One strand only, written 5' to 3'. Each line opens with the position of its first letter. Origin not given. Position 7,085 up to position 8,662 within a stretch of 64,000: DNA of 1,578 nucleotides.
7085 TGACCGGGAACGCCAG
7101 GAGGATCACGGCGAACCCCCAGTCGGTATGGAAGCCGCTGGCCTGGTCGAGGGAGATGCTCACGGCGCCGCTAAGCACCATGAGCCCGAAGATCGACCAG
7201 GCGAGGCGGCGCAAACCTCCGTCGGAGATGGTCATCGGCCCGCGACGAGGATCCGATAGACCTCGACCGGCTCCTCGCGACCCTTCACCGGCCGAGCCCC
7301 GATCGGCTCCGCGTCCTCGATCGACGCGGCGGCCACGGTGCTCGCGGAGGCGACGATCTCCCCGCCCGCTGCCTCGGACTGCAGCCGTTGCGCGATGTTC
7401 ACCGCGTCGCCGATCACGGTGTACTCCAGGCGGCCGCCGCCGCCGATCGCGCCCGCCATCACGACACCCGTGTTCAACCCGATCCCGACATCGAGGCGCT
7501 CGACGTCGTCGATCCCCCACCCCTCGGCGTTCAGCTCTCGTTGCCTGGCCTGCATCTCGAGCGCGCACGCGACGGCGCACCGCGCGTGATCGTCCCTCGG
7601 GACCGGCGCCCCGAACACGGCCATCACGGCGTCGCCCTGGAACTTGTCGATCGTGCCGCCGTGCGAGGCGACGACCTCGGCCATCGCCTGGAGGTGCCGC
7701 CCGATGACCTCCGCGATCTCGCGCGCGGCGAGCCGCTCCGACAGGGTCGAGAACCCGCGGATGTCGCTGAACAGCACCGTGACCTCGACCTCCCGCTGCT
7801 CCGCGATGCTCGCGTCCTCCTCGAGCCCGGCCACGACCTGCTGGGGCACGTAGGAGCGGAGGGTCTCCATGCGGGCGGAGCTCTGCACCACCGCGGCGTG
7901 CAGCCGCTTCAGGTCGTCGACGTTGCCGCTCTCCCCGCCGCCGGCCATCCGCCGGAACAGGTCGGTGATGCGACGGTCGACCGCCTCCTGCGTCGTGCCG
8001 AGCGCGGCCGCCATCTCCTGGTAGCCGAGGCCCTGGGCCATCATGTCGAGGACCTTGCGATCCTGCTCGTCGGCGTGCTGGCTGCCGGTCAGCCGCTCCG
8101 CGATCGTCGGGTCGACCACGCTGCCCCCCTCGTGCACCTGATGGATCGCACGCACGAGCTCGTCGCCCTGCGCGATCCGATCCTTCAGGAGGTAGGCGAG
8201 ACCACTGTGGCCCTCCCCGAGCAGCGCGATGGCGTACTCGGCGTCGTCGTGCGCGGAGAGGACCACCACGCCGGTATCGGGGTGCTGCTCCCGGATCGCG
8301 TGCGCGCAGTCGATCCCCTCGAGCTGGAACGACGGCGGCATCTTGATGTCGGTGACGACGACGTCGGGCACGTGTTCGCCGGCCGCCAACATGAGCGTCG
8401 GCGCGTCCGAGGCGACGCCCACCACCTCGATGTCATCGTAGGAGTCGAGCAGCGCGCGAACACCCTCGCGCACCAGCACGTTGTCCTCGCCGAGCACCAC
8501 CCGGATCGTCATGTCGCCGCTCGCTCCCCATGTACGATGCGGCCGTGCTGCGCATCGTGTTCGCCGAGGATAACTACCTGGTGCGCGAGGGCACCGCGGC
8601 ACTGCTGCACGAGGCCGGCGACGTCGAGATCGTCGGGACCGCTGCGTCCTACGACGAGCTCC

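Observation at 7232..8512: Response regulator fused to a LuxR-type HTH and a class-III nucleotidyl cyclase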

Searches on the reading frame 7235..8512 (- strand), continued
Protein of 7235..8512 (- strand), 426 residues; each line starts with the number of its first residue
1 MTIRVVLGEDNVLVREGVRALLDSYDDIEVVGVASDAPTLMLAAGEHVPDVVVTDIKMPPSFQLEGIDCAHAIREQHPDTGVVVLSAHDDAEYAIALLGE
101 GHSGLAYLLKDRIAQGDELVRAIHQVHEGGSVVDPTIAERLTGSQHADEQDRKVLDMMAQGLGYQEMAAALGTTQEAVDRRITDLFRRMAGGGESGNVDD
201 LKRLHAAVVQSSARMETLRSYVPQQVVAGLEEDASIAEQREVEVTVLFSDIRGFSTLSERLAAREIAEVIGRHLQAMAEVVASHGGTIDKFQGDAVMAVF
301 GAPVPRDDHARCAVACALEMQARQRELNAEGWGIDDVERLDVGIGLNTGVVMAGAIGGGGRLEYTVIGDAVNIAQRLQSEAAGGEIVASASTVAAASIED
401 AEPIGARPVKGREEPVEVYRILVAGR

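Call 35: fold_search(model_id=the predicted structure, library=pdb)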
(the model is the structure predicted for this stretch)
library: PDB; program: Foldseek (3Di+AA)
matches with E <= 10: 1723; with E <= 0.001: 423
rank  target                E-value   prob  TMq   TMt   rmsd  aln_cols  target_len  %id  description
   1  6fht_A                3.9e-20  1.00  0.43  0.26   9.0       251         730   34  Crystal structure of an artificial phytochrome regulated adenylate/guanylate cyclase in its dark adapted Pr form (released 2018-04-18)
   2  6fht_B                1.5e-19  1.00  0.43  0.26   8.9       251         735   34  Crystal structure of an artificial phytochrome regulated adenylate/guanylate cyclase in its dark adapted Pr form (released 2018-04-18)
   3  2w01_A                5.2e-19  1.00  0.40  0.83   2.2       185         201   40  Crystal structure of the guanylyl cyclase Cya2 (released 2008-09-30)
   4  2w01_D                7.4e-19  1.00  0.41  0.86   2.0       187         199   38  Crystal structure of the guanylyl cyclase Cya2 (released 2008-09-30)
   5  2w01_C                1.4e-18  1.00  0.40  0.83   2.2       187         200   38  Crystal structure of the guanylyl cyclase Cya2 (released 2008-09-30)
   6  3r5g_B                4.3e-18  1.00  0.40  0.84   2.3       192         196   35  Crystal structure of the adenylyl cyclase CyaB from P. aeruginosa (released 2012-01-11)
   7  1wc1_A                5.7e-18  1.00  0.40  0.85   2.5       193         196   32  Soluble adenylyl cyclase CyaC from S. platensis in complex with Rp- ATPalphaS (released 2004-12-20)
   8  2w01_B                8.9e-18  1.00  0.40  0.84   2.1       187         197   38  Crystal structure of the guanylyl cyclase Cya2 (released 2008-09-30)
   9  3r5g_A                1.3e-17  1.00  0.42  0.88   1.9       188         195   35  Crystal structure of the adenylyl cyclase CyaB from P. aeruginosa (released 2012-01-11)
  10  1wc1_B                1.8e-17  1.00  0.40  0.83   2.9       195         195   33  Soluble adenylyl cyclase CyaC from S. platensis in complex with Rp- ATPalphaS (released 2004-12-20)
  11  1wc1_C                3.1e-17  1.00  0.40  0.86   2.3       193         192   34  Soluble adenylyl cyclase CyaC from S. platensis in complex with Rp- ATPalphaS (released 2004-12-20)
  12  2bw7_B                4.1e-17  1.00  0.41  0.88   2.1       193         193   32  A novel mechanism for adenylyl cyclase inhibition from the crystal structure of its complex with catechol estrogen (released 2005-07-20)
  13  1wc0_A                5.2e-17  1.00  0.39  0.80   3.2       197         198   33  Soluble adenylyl cyclase CyaC from S. platensis in complex with alpha, beta-methylene-ATP (released 2004-12-20)
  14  1wc0_B                9.1e-17  1.00  0.40  0.84   2.7       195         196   33  Soluble adenylyl cyclase CyaC from S. platensis in complex with alpha, beta-methylene-ATP (released 2004-12-20)
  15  1wc3_B                1.4e-16  1.00  0.41  0.86   2.4       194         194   33  Soluble adenylyl cyclase CyaC from S. platensis in complex with alpha, beta-methylene-ATP and Strontium (released 2004-12-20)
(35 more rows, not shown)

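Call 57: search_protein_families(library=pfam, proteins=[P0175, P0226, P0230, P0201, P0142, P0156, P0243, P0199, P0132, P0177], max_evalue=0.01)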
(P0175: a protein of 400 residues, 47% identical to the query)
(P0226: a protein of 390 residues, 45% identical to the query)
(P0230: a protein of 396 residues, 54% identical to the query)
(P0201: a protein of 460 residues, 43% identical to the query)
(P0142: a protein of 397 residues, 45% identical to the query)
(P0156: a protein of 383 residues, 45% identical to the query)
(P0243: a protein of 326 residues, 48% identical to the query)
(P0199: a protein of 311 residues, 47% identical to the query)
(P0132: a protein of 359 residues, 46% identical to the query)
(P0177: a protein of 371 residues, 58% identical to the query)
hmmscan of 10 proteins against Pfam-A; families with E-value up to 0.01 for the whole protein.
P0175 (400 aa): 2 families
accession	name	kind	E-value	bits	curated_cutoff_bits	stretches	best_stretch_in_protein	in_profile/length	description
PF00072.30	Response_reg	-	1.3e-16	61.2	30.2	1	40-140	1-96/111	Response regulator receiver domain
PF13518.12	HTH_28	-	0.0079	16.7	25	0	192-223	4-34/52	Helix-turn-helix domain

P0226 (390 aa): 1 family
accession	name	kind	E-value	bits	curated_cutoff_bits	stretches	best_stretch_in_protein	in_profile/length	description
PF00072.30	Response_reg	-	6e-14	52.6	30.2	1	14-120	1-100/111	Response regulator receiver domain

P0230 (396 aa): 0 families

P0201 (460 aa): 1 family
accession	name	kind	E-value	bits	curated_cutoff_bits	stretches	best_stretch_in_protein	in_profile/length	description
PF00072.30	Response_reg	-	1.4e-17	64.3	30.2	1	240-340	1-96/111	Response regulator receiver domain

P0142 (397 aa): 2 families
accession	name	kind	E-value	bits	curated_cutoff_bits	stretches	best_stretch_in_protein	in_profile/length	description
PF00072.30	Response_reg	-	1.7e-16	60.8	30.2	1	25-125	1-96/111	Response regulator receiver domain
PF00211.25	Guanylate_cyc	-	6.9e-05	22.9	21.9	1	271-332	8-69/183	Adenylate and Guanylate cyclase catalytic domain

P0156 (383 aa): 2 families
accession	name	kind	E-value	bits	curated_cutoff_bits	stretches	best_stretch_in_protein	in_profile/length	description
PF00072.30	Response_reg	-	1.9e-15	57.4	30.2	1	13-119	1-100/111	Response regulator receiver domain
PF16572.11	HlyD_D4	-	0.0077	16.5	26.4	0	186-218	6-38/55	Long alpha hairpin domain of cation efflux system protein, CusB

P0243 (326 aa): 3 families
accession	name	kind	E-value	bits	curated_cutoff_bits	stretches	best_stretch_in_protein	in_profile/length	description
PF00072.30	Response_reg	-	4.4e-15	56.2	30.2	1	13-113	1-96/111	Response regulator receiver domain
PF01738.24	DLH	-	1.8e-11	44.5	21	1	186-280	72-159/217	Dienelactone hydrolase family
PF20408.4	Abhydrolase_11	-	0.0096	16.1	27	0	207-296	72-159/193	Alpha/beta hydrolase domain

P0199 (311 aa): 1 family
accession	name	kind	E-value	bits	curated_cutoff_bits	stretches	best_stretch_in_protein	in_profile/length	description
PF00072.30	Response_reg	-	1.5e-14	54.6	30.2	1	99-205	1-100/111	Response regulator receiver domain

P0132 (359 aa): 2 families
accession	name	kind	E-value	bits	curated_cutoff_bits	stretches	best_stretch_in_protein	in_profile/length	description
PF00072.30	Response_reg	-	6.4e-18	65.4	30.2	1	6-106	1-96/111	Response regulator receiver domain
PF00211.25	Guanylate_cyc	-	4.1e-17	62.8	21.9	1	176-344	9-173/183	Adenylate and Guanylate cyclase catalytic domain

P0177 (371 aa): 1 family
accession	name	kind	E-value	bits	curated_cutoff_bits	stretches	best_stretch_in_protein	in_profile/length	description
PF00072.30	Response_reg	-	5.1e-15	56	30.2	1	24-122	3-96/111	Response regulator receiver domain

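Call 68: find_encoding_contigs(protein=P0139, flank=6000, max_places=3)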
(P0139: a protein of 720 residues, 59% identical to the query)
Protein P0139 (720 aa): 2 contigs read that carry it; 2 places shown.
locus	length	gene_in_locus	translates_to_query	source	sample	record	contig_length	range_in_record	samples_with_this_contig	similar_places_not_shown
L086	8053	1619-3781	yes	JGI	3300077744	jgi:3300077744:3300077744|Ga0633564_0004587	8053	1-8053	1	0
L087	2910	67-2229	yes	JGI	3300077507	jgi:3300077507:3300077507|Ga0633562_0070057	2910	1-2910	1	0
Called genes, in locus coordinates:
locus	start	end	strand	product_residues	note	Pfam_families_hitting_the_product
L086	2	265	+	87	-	?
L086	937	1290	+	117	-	PF00903:Glyoxalase (weak)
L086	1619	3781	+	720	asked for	PF00211:Guanylate_cyc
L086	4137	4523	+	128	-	PF10604:Polyketide_cyc2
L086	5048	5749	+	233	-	PF11716:MDMPI_N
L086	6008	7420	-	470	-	-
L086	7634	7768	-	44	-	PF02796:HTH_7, PF13309:HTH_22 (weak), PF13384:HTH_23 (weak), PF13551:HTH_29 (weak)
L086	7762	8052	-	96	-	?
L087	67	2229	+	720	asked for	PF00211:Guanylate_cyc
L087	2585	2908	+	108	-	?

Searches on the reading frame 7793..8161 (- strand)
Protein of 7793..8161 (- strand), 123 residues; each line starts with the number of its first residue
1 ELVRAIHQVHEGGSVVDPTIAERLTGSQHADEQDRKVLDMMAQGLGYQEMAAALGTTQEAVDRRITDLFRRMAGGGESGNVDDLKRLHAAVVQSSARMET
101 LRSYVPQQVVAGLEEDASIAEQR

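Call 38: search_solved_structures(query=A2, max_evalue=1, show_alignments=3)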
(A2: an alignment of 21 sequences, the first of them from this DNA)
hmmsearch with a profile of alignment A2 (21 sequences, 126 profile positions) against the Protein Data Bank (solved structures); distinct sequences matched with E-value up to 1: 46.
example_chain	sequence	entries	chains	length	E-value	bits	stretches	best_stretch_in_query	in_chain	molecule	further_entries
3c3w_A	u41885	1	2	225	7.9e-09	39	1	1-89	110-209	TWO COMPONENT TRANSCRIPTIONAL REGULATORY PROTEIN DEVR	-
4ldz_A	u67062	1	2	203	2.1e-07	34.4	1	1-73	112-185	Transcriptional regulatory protein DesR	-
5hev_A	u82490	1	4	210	1.1e-06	32.1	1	2-88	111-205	Response regulator protein VraR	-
1a04_A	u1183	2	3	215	9e-06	29.1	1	2-76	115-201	NITRATE/NITRITE RESPONSE REGULATOR PROTEIN NARL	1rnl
4gvp_A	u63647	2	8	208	1.1e-05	28.8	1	3-76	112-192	Response regulator protein vraR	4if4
7ve6_A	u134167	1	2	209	1.1e-05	28.8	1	3-76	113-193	Response regulator protein VraR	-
8u3b_G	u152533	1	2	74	1.6e-05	28.3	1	29-77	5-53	Nitrate/nitrite response regulator protein NarL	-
1je8_A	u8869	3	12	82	1.7e-05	28.2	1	29-76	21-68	Nitrate/Nitrite Response Regulator Protein NARL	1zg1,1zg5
4wt0_B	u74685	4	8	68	0.00013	25.3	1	27-84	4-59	Response regulator receiver domain protein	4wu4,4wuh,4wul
4wsz_A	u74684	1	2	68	0.00014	25.2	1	27-84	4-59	Response regulator receiver domain protein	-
1zlj_A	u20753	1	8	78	0.00017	25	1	30-89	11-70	Dormancy Survival Regulator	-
1zlk_A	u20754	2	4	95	0.00025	24.4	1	30-89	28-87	Dormancy Survival Regulator | TWO COMPONENT TRANSCRIPTIONAL REGULATORY PROTEIN DEVR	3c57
4zmr_A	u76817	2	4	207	0.00067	23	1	2-81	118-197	Response regulator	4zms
4hye_A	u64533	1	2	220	0.00077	22.9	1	2-81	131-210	Response regulator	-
7ve4_A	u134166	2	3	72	0.0013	22.1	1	30-77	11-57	DNA-binding response regulator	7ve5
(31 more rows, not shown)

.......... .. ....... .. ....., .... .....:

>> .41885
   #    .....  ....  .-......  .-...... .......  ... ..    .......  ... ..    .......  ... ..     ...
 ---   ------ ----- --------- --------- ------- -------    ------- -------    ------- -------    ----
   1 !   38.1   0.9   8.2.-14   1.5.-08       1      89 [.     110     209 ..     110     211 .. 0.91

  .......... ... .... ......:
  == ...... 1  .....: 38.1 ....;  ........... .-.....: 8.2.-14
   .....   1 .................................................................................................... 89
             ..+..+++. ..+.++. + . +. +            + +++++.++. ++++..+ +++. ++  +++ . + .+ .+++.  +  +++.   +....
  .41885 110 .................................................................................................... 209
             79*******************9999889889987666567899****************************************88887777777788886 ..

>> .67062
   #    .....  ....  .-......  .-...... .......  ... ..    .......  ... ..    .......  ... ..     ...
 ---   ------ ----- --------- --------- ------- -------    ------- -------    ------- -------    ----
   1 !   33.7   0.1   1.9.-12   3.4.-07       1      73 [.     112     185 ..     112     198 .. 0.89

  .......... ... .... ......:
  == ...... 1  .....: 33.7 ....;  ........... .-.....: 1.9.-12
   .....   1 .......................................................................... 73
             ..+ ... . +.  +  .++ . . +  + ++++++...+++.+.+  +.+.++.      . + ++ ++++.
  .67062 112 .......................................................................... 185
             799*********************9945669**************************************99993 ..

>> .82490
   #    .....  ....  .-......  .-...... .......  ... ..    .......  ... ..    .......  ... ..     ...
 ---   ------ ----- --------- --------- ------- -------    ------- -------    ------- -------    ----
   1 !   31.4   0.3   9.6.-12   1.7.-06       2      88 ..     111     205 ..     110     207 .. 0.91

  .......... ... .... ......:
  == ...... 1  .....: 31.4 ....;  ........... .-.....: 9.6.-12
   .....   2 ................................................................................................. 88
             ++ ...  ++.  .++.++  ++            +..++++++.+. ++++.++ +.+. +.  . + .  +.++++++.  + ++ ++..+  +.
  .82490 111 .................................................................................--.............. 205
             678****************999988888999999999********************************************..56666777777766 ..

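Call 39: search_protein_families(library=pfam, alignment_id=A2, max_evalue=1)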
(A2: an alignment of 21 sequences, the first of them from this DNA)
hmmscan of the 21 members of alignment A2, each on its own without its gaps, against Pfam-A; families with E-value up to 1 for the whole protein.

A. member 1, seq(123 aa): 9 families
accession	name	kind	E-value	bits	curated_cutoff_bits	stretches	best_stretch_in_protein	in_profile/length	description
PF08281.18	Sigma70_r4_2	-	0.00041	20.4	25.7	1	32-66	13-48/54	Sigma-70, region 4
PF13404.12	HTH_AsnC-type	-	0.0027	17.9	27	1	31-68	2-41/42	AsnC-type helix-turn-helix domain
PF07638.17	Sigma70_ECF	-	0.0049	17.2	21.1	1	29-65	136-172/185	ECF sigma factor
PF00196.25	GerE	-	0.01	15.9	23.5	1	33-72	6-45/57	Bacterial regulatory proteins, luxR family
PF13518.12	HTH_28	-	0.015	15.8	25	1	36-70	4-37/52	Helix-turn-helix domain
PF13545.12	HTH_Crp_2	-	0.056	13.9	27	1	45-68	23-46/70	Crp-like helix-turn-helix domain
PF08769.17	Spo0A_C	-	0.084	13.3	25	1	34-95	30-87/104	Sporulation initiation factor Spo0A C terminal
PF19889.5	DUF6362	-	0.17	12.7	31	1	27-66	53-92/98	Domain of unknown function (DUF6362)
PF22451.2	NirdL-like_HTH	-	0.2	11.7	27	1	47-70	19-42/47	Siroheme decarboxylase NirDL-like HTH domain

B. families by the number of members that match (of 21 scanned): 27 families (the first 25 are shown)
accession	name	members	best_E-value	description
PF13518.12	HTH_28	15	0.0048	Helix-turn-helix domain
PF08281.18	Sigma70_r4_2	14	0.00041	Sigma-70, region 4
PF00196.25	GerE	11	0.0013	Bacterial regulatory proteins, luxR family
PF13404.12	HTH_AsnC-type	11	0.0018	AsnC-type helix-turn-helix domain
PF13545.12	HTH_Crp_2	7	0.017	Crp-like helix-turn-helix domain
PF22451.2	NirdL-like_HTH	6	0.047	Siroheme decarboxylase NirDL-like HTH domain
PF08769.17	Spo0A_C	5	0.084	Sporulation initiation factor Spo0A C terminal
PF18024.7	HTH_50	4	0.057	Helix-turn-helix domain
PF13384.12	HTH_23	3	0.021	Homeodomain-like domain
PF13936.12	HTH_38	3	0.029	Helix-turn-helix domain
PF07638.17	Sigma70_ECF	2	0.0049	ECF sigma factor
PF09548.15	Spore_III_AB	2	0.057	Stage III sporulation protein AB (spore_III_AB)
PF04545.22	Sigma70_r4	2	0.14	Sigma-70, region 4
PF19889.5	DUF6362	2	0.17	Domain of unknown function (DUF6362)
PF13977.11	TetR_C_6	1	0.0079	BetI-type transcriptional repressor, C-terminal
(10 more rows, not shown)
